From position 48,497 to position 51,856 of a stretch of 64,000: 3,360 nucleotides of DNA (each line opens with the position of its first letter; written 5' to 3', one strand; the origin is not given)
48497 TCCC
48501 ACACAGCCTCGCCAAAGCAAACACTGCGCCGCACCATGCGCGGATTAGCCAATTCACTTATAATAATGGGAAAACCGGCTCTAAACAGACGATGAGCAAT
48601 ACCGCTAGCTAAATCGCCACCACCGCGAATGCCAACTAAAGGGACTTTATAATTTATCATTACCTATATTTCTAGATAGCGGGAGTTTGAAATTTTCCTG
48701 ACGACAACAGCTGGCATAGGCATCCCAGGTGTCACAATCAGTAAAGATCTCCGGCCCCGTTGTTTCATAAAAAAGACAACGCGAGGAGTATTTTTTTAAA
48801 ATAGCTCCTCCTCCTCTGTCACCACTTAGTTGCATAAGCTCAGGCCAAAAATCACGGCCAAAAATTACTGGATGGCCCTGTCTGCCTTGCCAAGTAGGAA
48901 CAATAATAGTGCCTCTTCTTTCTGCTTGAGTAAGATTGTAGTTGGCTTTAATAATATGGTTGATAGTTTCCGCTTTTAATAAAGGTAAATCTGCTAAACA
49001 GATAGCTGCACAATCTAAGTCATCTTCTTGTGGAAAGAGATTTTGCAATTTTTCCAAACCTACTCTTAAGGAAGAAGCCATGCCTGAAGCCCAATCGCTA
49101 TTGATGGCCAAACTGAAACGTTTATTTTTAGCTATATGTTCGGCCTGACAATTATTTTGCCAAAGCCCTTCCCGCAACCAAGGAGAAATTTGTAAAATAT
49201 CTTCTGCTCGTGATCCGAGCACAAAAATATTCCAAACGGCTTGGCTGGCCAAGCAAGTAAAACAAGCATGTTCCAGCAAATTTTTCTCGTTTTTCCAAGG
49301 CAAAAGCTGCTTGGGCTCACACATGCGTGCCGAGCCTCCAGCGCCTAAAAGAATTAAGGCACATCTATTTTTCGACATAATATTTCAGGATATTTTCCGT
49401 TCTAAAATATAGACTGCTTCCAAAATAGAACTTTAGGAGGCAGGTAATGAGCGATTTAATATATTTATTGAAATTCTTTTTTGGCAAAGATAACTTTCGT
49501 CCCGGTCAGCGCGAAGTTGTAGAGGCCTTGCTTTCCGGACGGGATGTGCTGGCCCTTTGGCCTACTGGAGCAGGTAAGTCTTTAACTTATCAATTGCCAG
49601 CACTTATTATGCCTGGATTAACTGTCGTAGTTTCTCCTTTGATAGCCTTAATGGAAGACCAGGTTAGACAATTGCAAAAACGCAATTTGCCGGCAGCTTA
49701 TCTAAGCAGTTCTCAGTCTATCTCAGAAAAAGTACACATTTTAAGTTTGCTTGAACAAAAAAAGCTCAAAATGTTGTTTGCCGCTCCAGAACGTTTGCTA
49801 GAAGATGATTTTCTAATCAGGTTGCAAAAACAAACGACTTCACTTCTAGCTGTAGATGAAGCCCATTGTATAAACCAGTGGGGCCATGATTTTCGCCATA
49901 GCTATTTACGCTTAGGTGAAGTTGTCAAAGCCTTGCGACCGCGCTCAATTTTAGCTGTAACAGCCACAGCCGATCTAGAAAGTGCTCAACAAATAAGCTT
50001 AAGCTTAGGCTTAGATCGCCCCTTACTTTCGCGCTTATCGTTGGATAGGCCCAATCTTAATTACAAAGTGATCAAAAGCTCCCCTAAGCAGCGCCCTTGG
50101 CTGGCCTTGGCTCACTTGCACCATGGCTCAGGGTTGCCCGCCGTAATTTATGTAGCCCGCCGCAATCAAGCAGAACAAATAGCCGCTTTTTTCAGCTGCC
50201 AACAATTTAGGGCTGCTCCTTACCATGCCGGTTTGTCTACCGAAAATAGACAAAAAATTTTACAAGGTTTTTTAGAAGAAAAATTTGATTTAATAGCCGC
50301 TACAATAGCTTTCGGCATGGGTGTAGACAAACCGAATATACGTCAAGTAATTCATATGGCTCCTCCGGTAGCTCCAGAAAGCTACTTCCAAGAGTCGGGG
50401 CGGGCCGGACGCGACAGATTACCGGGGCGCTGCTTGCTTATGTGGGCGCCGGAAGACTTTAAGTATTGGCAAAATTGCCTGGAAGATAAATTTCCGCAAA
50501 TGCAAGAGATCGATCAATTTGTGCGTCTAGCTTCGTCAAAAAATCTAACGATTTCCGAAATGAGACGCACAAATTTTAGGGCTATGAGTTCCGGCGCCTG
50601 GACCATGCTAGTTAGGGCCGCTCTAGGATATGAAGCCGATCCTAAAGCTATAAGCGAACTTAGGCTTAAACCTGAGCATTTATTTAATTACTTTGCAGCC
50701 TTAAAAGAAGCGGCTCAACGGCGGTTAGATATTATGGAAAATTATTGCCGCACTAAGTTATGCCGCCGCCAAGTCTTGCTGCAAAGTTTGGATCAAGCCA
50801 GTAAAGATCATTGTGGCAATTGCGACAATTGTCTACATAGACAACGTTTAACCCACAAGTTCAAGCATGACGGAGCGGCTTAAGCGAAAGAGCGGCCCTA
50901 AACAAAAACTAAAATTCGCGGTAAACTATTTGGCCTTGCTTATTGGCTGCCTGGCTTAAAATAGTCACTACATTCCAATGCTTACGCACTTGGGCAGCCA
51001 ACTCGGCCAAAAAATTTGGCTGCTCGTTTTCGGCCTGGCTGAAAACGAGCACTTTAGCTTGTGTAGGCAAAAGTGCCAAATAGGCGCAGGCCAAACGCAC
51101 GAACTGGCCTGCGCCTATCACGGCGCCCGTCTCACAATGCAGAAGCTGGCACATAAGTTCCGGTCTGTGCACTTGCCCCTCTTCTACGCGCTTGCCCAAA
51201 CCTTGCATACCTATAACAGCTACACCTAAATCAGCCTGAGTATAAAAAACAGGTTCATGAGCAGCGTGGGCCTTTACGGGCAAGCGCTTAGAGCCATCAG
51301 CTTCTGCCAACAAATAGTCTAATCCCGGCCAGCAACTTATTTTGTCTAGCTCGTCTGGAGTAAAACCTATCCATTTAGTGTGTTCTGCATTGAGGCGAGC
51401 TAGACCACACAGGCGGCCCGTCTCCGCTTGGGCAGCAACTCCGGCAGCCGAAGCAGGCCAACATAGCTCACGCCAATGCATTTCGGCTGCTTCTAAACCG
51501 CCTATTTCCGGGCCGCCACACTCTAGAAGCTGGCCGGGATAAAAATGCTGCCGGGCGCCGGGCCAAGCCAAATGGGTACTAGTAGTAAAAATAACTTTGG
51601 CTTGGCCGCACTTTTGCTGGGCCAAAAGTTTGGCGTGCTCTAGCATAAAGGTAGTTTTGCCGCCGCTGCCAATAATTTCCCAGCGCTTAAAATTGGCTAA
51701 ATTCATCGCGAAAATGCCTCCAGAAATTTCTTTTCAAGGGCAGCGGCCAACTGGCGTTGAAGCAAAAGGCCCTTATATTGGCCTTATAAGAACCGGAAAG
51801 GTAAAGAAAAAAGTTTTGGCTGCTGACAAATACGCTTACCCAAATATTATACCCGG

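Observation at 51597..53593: F420 module (CofE ligase plus Fgd-like F420-dependent LLM oxidoreductase)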

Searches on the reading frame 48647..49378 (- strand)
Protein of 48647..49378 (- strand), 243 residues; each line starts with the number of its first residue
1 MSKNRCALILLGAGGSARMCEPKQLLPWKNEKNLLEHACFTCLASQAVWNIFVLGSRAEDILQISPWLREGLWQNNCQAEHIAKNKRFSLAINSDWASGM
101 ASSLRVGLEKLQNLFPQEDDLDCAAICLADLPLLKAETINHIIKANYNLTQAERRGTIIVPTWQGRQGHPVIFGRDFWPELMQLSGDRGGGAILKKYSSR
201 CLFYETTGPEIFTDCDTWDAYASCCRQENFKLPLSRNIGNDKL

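Call 3: search_protein_families(library=pfam, proteins=[window:48647-49378:-])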
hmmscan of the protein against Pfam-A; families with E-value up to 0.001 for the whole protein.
window:48647-49378:- (243 aa): 1 family
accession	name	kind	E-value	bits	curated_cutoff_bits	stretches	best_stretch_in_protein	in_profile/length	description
PF12804.13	NTP_transf_3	-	3.1e-24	86.4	27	1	9-197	2-157/160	MobA-like NTP transferase domain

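Call 4: search_protein_families(library=ncbifam, proteins=[window:48647-49378:-])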
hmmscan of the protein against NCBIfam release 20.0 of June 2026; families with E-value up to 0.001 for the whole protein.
window:48647-49378:- (243 aa): 4 families
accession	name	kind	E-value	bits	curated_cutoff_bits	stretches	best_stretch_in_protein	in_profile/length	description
TIGR03310.1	matur_MocA_YgfJ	equivalog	7.3e-34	117.4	186.45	1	9-223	3-187/188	molybdenum cofactor cytidylyltransferase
NF045665.1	NTPtran_DVU1551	equivalog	2.6e-23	82.7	315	1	9-228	4-193/359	DVU_1551 family NTP transferase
TIGR03202.1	pucB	equivalog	4.4e-21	75.5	235.05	1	9-221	4-192/192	xanthine dehydrogenase accessory protein PucB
NF045782.1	NicBOxredNboR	equivalog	1.4e-09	37.9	260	1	4-195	7-176/206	nicotine blue oxidoreductase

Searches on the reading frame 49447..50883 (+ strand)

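Call 3: search_protein_families(library=pfam, proteins=[window:49447-50883:+])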
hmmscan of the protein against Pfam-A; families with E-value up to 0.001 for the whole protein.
window:49447-50883:+ (478 aa): 4 families
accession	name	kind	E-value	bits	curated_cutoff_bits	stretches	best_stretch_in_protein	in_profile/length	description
PF00270.35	DEAD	-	2e-25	89.9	26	1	18-182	1-166/167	DEAD/DEAH box helicase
PF00271.37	Helicase_C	-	4.1e-20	72.5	23.5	1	225-323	11-109/110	Helicase conserved C-terminal domain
PF16124.10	RecQ_Zn_bind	-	8.1e-10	39.7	25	1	420-463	21-66/66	RecQ zinc-binding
PF04851.21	ResIII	-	2.6e-06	27.9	22.5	1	16-175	3-162/164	Type III restriction enzyme, res subunit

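Call 4: search_protein_families(library=ncbifam, proteins=[window:49447-50883:+])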
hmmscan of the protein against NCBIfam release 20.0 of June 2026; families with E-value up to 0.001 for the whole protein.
window:49447-50883:+ (478 aa): 26 families (the best 25 are shown)
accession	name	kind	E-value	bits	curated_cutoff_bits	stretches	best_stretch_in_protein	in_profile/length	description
TIGR01389.1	recQ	equivalog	5.4e-131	437.9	640.2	2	7-353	4-348/591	DNA helicase RecQ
TIGR00614.1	recQ_fam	subfamily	9.6e-115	384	219.8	1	8-375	3-373/470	RecQ family ATP-dependent DNA helicase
NF008279.0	PRK11057.1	equivalog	9.5e-112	374.4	1015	2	8-356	17-364/608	ATP-dependent DNA helicase RecQ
NF041063.1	DpdF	equivalog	1.3e-55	189.4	550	1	19-340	143-489/813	protein DpdF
NF053711.1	RNA_heli_RhlE1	exception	3.2e-12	45.9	750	1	18-330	25-345/434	RNA helicase RhlE1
TIGR04121.1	DEXH_lig_assoc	equivalog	6.3e-12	44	850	1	18-321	15-344/804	ligase-associated DNA damage response DEXH box helicase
NF053631.1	RNA_helic_CshA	equivalog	1.6e-11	43.8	646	1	232-347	240-355/434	degradosome RNA helicase CshA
NF008744.0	PRK11776.1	equivalog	2.4e-10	39.6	524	1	17-366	27-378/460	ATP-dependent RNA helicase DbpA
TIGR03817.1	DECH_helic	hypoth_equivalog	4.1e-10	38.6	874.1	1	229-323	271-373/742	helicase/secretion neighborhood putative DEAH-box helicase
NF008642.0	PRK11634.1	equivalog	5.8e-10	38.2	989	1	232-334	248-350/628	DEAD/DEAH family ATP-dependent RNA helicase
NF008394.0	PRK11192.1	equivalog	5.9e-10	38.5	507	1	231-323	249-341/441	ATP-dependent RNA helicase SrmB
TIGR04095.1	dnd_restrict_1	equivalog_domain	2.4e-09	36.7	600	1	239-323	298-383/451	DNA phosphorothioation system restriction enzyme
NF007882.0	PRK10590.1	equivalog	6.3e-09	35.3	743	1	18-336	25-352/456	ATP-dependent RNA helicase RhlE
NF053636.1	DDHlcsCsdAPsy1082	equivalog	3.6e-08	32.4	890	1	232-324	246-338/512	DEAD/DEAH box helicase CsdA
NF053710.1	RNA_heli_RhlE2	exception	4.6e-08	31.9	925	1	221-340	240-360/635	RNA helicase RhlE2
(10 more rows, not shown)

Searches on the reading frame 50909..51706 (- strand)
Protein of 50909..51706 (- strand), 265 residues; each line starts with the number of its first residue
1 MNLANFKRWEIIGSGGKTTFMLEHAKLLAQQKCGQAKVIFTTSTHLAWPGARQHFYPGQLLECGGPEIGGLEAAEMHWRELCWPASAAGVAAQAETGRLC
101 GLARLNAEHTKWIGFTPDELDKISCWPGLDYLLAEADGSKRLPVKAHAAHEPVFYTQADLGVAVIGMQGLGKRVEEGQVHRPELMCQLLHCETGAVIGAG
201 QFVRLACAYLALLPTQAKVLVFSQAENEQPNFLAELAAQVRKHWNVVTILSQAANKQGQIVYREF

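Call 3: search_protein_families(library=pfam, proteins=[window:50909-51706:-])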
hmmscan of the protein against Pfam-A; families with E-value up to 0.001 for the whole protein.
window:50909-51706:- (265 aa): 1 family
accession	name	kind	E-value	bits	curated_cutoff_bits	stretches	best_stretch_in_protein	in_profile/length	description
PF19842.5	YqeC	-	2.7e-28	99.5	27.6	1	11-183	3-145/145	YqeC protein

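Call 4: search_protein_families(library=ncbifam, proteins=[window:50909-51706:-])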
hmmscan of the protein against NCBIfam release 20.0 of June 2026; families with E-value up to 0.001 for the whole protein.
window:50909-51706:- (265 aa): 1 family
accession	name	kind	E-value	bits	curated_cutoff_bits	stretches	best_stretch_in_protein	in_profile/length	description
TIGR03172.2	TIGR03172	equivalog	3.8e-33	115.1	73.05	2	84-234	48-199/209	selenium cofactor biosynthesis protein YqeC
